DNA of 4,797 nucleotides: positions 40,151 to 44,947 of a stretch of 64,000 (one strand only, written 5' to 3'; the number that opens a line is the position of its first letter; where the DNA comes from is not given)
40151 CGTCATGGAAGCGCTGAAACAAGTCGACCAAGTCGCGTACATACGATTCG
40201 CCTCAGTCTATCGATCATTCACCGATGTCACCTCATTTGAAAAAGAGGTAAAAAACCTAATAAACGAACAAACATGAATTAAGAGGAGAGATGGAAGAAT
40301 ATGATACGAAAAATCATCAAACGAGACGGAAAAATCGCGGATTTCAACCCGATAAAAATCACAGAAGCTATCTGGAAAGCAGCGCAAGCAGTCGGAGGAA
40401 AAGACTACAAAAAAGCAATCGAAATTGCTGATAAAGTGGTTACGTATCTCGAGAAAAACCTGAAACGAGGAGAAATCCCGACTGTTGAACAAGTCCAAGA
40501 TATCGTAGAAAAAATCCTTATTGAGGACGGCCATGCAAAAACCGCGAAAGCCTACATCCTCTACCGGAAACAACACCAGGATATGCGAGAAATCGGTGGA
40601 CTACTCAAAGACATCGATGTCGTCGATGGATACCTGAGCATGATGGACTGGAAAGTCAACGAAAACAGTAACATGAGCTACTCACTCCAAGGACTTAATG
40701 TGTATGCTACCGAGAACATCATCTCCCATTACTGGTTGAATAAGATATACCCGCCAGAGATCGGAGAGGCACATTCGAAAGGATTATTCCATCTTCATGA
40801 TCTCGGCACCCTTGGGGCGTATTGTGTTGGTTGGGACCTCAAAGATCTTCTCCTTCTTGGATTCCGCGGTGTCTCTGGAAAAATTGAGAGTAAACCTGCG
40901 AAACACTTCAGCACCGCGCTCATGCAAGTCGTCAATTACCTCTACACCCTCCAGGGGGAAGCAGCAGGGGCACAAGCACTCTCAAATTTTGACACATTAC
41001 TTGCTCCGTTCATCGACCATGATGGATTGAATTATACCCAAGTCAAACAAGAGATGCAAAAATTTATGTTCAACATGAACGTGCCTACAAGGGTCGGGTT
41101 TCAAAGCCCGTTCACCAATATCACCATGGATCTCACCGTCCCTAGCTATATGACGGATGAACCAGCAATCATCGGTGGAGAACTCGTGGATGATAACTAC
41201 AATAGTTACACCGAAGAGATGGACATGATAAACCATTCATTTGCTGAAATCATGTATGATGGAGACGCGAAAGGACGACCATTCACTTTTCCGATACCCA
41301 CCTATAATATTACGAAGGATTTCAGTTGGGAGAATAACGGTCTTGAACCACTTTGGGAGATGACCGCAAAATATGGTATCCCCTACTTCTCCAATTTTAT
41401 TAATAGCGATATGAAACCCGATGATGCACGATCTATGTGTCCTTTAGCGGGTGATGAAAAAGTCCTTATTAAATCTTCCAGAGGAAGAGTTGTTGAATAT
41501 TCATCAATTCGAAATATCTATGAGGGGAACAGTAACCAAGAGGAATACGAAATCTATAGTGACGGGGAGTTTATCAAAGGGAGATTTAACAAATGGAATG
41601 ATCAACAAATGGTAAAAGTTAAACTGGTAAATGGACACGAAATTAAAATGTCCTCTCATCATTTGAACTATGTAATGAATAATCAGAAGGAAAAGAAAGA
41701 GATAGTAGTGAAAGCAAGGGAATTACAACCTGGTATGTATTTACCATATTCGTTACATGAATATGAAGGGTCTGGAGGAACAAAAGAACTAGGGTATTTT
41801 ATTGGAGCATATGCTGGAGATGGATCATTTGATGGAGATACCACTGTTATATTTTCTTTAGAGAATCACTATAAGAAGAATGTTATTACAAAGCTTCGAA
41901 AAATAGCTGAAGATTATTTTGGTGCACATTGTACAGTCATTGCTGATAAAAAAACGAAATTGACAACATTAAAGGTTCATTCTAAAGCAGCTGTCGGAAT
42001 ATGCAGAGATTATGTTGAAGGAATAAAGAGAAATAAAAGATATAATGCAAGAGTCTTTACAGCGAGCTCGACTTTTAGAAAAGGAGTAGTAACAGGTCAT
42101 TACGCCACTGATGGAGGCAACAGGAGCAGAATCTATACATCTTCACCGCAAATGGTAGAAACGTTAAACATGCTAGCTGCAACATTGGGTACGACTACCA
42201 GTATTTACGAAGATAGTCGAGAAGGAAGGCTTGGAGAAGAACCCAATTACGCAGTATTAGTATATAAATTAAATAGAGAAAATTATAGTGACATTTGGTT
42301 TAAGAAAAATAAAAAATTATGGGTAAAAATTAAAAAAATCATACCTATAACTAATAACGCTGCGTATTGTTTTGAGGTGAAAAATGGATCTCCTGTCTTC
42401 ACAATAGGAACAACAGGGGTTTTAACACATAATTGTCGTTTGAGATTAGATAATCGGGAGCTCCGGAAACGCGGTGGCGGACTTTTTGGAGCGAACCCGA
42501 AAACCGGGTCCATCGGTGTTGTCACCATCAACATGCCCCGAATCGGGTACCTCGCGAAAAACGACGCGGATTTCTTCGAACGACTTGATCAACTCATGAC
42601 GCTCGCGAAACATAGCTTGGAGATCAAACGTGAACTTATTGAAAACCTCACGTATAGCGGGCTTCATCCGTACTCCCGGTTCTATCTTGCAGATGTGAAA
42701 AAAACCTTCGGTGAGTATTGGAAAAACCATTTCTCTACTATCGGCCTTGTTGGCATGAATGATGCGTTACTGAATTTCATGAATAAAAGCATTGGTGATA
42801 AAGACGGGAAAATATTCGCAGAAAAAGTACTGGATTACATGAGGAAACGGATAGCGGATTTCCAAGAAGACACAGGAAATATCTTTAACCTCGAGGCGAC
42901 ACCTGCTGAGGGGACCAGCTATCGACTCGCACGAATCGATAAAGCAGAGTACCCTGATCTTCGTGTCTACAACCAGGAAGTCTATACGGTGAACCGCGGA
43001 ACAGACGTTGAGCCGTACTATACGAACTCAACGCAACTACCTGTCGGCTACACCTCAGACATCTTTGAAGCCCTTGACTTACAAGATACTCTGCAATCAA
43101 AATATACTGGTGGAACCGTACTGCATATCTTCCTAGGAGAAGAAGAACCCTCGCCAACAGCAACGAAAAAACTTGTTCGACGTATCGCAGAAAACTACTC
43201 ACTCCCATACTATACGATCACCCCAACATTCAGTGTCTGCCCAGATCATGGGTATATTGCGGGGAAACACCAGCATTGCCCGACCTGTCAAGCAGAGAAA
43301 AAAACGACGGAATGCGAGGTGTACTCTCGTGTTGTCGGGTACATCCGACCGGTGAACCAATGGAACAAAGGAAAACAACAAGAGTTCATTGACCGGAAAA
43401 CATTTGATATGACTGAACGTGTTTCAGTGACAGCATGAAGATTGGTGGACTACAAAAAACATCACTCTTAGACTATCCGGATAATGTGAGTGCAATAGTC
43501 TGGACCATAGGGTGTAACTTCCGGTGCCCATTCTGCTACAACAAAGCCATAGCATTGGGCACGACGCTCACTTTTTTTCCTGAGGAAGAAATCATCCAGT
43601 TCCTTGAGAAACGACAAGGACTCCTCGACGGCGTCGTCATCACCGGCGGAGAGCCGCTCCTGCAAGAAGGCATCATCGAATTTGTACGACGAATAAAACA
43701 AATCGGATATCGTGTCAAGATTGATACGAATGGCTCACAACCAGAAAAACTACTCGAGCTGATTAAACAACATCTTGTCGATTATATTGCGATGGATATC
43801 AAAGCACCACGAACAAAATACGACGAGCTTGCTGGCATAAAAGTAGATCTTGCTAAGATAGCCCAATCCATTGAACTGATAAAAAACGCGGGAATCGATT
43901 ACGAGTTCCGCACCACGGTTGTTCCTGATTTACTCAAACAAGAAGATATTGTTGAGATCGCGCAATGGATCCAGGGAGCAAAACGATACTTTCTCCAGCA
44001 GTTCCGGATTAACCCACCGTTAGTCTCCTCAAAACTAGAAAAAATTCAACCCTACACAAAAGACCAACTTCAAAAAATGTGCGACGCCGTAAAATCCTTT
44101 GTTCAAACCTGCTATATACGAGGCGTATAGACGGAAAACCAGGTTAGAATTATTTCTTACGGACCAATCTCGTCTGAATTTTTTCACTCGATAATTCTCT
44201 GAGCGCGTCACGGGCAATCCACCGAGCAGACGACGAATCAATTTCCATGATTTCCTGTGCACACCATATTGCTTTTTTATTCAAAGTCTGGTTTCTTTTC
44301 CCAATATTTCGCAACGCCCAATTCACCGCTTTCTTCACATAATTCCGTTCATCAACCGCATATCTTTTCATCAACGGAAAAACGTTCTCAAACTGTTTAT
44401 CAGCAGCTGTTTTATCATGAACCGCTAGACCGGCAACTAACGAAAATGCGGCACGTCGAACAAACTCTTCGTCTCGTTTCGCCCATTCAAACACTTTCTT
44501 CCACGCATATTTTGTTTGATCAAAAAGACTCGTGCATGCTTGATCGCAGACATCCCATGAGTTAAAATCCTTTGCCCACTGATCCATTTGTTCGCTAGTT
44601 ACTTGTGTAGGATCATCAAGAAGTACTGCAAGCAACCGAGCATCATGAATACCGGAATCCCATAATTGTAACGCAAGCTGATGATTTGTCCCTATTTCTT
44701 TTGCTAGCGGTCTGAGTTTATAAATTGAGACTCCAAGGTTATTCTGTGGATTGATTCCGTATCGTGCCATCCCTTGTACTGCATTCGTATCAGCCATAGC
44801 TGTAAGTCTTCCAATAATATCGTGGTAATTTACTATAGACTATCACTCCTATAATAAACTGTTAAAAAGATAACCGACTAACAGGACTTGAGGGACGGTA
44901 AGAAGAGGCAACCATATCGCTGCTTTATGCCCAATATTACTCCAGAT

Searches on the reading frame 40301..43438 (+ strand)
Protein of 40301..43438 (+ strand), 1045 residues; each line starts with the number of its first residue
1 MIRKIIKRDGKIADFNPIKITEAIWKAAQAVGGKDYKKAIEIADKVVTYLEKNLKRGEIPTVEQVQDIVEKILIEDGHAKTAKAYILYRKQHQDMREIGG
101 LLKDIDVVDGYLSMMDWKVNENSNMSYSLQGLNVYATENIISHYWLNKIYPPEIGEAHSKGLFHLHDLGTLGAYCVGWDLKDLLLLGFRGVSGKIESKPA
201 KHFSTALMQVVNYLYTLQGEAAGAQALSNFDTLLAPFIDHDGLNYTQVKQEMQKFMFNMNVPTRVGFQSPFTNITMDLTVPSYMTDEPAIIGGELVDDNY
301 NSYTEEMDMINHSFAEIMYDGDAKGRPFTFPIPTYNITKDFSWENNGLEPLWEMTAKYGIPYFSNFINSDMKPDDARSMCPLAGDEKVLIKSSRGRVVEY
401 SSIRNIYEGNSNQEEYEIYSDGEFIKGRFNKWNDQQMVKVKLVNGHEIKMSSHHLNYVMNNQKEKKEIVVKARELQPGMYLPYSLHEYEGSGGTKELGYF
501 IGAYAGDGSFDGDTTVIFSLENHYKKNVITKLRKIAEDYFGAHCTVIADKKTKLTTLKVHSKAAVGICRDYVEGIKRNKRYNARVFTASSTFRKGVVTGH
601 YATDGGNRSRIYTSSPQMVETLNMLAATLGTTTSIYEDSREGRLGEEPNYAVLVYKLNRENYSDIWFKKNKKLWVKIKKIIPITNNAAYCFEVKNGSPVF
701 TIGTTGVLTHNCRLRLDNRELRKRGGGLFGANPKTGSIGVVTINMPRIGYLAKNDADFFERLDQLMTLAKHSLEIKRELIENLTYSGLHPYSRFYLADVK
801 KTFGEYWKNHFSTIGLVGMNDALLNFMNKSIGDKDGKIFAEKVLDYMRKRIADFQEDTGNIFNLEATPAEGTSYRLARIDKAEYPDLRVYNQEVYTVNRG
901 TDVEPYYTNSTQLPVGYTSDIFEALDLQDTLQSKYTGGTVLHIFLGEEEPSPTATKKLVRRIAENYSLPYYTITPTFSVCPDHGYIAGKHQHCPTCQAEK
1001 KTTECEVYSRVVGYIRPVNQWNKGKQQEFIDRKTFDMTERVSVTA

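Call 23: search_protein_families(library=pfam, proteins=[window:40301-43438:+], max_evalue=0.001)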
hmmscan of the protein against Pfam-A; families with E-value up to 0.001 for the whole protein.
window:40301-43438:+ (1045 aa): 4 families
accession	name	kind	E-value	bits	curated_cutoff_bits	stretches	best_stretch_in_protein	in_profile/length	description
PF13597.11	NRDD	-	4.9e-189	630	26.2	2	676-1035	232-562/562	Anaerobic ribonucleoside-triphosphate reductase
PF03477.21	ATP-cone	-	7.1e-23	81.4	25.8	1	4-93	2-87/88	ATP cone domain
PF14890.11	Intein_splicing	-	5.1e-06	26.8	35.8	1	418-711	33-155/155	Intein splicing domain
PF14528.11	LAGLIDADG_3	-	0.00059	20.5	22.5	0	609-644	26-61/82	LAGLIDADG-like domain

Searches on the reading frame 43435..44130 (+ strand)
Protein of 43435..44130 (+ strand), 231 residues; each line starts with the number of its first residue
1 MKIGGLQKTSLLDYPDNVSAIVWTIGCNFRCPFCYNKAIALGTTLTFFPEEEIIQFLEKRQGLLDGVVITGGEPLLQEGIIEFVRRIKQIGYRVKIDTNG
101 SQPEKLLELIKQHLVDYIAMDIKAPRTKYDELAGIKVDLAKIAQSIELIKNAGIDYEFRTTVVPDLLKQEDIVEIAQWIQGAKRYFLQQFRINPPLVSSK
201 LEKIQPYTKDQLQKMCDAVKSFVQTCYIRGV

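Call 23: search_protein_families(library=pfam, proteins=[window:43435-44130:+], max_evalue=0.001)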
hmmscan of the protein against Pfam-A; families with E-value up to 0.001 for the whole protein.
window:43435-44130:+ (231 aa): 2 families
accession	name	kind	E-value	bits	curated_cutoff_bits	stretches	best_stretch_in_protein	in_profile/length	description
PF04055.27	Radical_SAM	-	9.2e-27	94.7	29.5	1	22-178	2-165/166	Radical SAM superfamily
PF13353.11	Fer4_12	-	8.5e-12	46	22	1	20-122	8-113/137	4Fe-4S single cluster domain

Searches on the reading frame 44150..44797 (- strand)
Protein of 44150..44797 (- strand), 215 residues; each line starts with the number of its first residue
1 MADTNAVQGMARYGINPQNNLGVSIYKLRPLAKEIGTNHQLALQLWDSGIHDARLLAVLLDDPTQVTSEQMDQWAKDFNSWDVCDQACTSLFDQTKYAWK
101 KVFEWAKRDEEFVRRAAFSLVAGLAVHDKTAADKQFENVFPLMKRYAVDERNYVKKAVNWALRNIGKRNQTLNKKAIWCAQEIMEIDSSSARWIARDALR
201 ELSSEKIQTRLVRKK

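Call 23: search_protein_families(library=pfam, proteins=[window:44150-44797:-], max_evalue=0.001)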
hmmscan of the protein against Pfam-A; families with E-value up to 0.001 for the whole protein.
window:44150-44797:- (215 aa): 1 family
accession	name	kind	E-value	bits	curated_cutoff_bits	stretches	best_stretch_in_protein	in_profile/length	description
PF08713.17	DNA_alkylation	-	1.8e-33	116.5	21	1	2-201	9-212/213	DNA alkylation repair enzyme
